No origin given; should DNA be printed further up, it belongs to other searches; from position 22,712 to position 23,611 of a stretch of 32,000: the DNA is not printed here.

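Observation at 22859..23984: Minimal secreted metzincin co-transcribed with a TIMP-like lipoprotein: candidate bacterial protease / tethered cognate-inhibitor pair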

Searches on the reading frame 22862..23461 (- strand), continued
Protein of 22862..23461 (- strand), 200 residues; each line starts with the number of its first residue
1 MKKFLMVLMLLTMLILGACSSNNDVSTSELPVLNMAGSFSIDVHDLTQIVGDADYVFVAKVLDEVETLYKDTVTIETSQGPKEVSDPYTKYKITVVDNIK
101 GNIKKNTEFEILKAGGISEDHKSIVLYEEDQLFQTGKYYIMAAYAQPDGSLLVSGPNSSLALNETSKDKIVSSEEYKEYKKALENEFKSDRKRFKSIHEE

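Call 72: search_protein_representatives(alignment_id=A1)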
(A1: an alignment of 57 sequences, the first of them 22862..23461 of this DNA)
Query: 57 sequences, 208 profile positions. Proteins with E-value up to 0.001 (for the whole library): 1501; up to 1e-10: 816; up to 1e-30: 325. The best 150 are listed.
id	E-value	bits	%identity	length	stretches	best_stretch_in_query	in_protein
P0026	6.1e-78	277.3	-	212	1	5-207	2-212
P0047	1.0e-73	263.5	-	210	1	2-207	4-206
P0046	1.4e-73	263.0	-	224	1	3-207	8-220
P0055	2.7e-73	262.1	-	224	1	3-207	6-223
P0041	1.8e-71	256.1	-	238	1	10-207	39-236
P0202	5.5e-71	254.6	-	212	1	5-207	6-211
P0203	3.1e-70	252.1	-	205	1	4-207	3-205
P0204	1.7e-69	249.7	-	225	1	3-206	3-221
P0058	5.1e-69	248.1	-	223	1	3-207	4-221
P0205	8.0e-69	247.5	-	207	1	3-207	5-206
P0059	9.4e-69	247.3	-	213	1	3-206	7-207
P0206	4.9e-67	241.7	-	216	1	4-207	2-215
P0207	7.1e-67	241.1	-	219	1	5-207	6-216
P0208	1.3e-66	240.3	-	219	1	3-207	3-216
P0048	1.3e-66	240.3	-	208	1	4-207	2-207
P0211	8.0e-65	234.4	-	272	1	4-207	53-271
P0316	5.5e-46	172.9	-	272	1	31-207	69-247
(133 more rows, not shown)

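Call 77: find_homologous_proteins(query=P0054, max_evalue=1)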
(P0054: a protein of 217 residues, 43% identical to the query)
Query P0054 (217 aa): 11 proteins with E <= 1 among 179 candidates.
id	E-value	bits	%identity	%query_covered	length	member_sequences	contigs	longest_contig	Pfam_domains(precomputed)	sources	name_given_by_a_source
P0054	3.4e-135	466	100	100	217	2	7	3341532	-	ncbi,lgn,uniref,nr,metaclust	ncbi:hypothetical protein BMT55_09710 [Listeria newyorkensis]|uniref:Cell surface protein n=1 Tax=Li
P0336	4.5e-49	185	47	94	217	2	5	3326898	-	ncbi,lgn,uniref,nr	ncbi:hypothetical protein [Sporolactobacillus terrae]|uniref:Cell surface protein n=2 Tax=Sporolacto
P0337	1.2e-48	183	44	94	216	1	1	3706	-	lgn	-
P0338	1.4e-44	170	46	99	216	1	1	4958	-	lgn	-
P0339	8.2e-40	154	41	100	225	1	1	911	-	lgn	-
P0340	6.4e-39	152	45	99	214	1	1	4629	-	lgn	-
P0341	6.9e-38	148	45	84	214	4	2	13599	-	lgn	-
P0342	1.7e-37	147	44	84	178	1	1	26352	-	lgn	-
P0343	1.0e-35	141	41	99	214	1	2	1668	-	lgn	-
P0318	1.1e-32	131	36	94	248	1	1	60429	-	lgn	-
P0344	8.3e-22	96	38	82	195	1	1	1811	-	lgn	-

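Call 88: search_protein_families(library=pfam, proteins=[L077:5334-5867:+, L077:5848-6495:+, P0211, P0316, L066:5088-5660:+, L001:3306-4178:-, L001:5801-6673:-], max_evalue=0.01)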
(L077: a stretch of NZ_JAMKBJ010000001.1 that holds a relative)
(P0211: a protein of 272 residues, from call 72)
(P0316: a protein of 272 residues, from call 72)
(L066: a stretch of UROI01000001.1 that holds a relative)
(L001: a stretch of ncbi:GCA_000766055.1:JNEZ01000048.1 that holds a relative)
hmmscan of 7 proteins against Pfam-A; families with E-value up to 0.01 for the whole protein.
L077:5334-5867:+ (178 aa): 6 families
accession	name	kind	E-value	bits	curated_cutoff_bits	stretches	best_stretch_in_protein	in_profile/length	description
PF04545.22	Sigma70_r4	-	1.2e-14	53.9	24.1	1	121-169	2-50/50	Sigma-70, region 4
PF08281.18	Sigma70_r4_2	-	2.5e-13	49.9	25.7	1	116-167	3-54/54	Sigma-70, region 4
PF04542.20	Sigma70_r2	-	3.7e-11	43.1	24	1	24-90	1-69/71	Sigma-70 region 2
PF07638.17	Sigma70_ECF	-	0.00069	20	21.1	0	13-168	11-180/185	ECF sigma factor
PF16730.10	DnaGprimase_HBD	-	0.0023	18.4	25.9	1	80-174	19-115/118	DnaG-primase C-terminal, helicase-binding domain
PF07032.16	DUF1322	-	0.009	17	25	0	45-87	5-44/73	Protein of unknown function (DUF1322)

L077:5848-6495:+ (216 aa): 0 families

P0211 (272 aa): 0 families

P0316 (272 aa): 0 families

L066:5088-5660:+ (191 aa): 11 families
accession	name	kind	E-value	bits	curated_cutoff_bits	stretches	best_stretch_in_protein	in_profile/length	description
PF01381.28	HTH_3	-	1.6e-14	54.1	23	1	21-75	1-55/55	Helix-turn-helix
PF13560.12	HTH_31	-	1.2e-08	35.6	27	1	18-74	3-60/64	Helix-turn-helix domain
PF12844.13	HTH_19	-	1.3e-08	35.1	30.2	1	18-79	1-62/64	Helix-turn-helix domain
PF13443.12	HTH_26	-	1.9e-06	28.5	22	1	22-76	3-58/63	Cro/C1-type HTH DNA-binding domain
PF13744.12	HTH_37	-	1.3e-05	25.4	27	1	16-52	18-54/80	Helix-turn-helix domain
PF15731.11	MqsA_antitoxin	-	0.00013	22.5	30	1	17-64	70-117/131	Antitoxin component of bacterial toxin-antitoxin system, MqsA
PF13384.12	HTH_23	-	0.0015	18.7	24.6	1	21-49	10-37/50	Homeodomain-like domain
PF04545.22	Sigma70_r4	-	0.0015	18.5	24.1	1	23-50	14-41/50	Sigma-70, region 4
PF14549.12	P22_Cro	-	0.0023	18.1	30.2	1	32-50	12-30/60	DNA-binding transcriptional regulator Cro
PF08279.18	HTH_11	-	0.0036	17.6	25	1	21-48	6-34/55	HTH domain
PF15943.11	YdaS_toxin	-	0.0081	16.4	30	0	32-50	11-29/65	Bacterial toxin YdaS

L001:3306-4178:- (290 aa): 4 families
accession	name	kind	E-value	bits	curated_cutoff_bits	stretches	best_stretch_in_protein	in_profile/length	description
PF21259.3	Rgg_C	-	2.6e-19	70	27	1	100-278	6-181/182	HTH-type transcriptional regulator Rgg, C-terminal domain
PF01381.28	HTH_3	-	6.1e-07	29.8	23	1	7-60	1-55/55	Helix-turn-helix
PF12844.13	HTH_19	-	0.00019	21.7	30.2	1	4-58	1-55/64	Helix-turn-helix domain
PF13560.12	HTH_31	-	0.0075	17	27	0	3-56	2-57/64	Helix-turn-helix domain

L001:5801-6673:- (290 aa): 3 families
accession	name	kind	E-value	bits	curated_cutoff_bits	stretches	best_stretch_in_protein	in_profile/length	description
PF21259.3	Rgg_C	-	4.5e-19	69.3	27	1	99-278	5-181/182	HTH-type transcriptional regulator Rgg, C-terminal domain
PF12844.13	HTH_19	-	1e-09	38.6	30.2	1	4-55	1-53/64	Helix-turn-helix domain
PF01381.28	HTH_3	-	1.2e-08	35.3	23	1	7-55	1-50/55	Helix-turn-helix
